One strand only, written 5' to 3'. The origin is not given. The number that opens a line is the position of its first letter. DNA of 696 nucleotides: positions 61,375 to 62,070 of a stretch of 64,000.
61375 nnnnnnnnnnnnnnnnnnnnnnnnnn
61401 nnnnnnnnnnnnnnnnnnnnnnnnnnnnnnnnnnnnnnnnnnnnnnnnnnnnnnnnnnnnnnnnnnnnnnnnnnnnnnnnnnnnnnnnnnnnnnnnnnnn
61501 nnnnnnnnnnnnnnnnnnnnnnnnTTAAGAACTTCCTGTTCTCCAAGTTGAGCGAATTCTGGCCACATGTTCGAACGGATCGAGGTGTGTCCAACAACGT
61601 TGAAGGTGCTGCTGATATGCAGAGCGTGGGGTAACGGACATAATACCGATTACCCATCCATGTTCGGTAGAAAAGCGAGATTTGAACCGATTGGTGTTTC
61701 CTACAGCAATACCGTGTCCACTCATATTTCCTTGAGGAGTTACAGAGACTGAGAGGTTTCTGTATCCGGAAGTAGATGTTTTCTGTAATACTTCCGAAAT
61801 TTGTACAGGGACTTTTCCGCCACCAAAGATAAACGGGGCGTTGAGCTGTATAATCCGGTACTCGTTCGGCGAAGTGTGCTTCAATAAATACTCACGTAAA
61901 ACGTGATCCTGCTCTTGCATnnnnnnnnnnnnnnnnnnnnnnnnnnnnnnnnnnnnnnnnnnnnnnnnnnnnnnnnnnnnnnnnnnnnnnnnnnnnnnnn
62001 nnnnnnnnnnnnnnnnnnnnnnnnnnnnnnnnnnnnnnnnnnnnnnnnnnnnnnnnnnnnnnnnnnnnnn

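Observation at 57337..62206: Low-GC Microviridae structural-gene fragment embedded in a ~69% GC bacterial locus and fused mid-gene to a host ATP synthase c-subunit gene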

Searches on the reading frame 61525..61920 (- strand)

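Call 9: search_protein_families(library=pfam, proteins=[window:61525-61920:-], max_evalue=0.01)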
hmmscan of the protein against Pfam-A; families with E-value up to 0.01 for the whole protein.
window:61525-61920:- (131 aa): 1 family
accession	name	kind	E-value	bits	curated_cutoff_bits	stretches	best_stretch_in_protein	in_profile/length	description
PF02305.22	Phage_F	-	2.6e-10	40.1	25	1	25-112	294-375/501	Capsid protein (F protein)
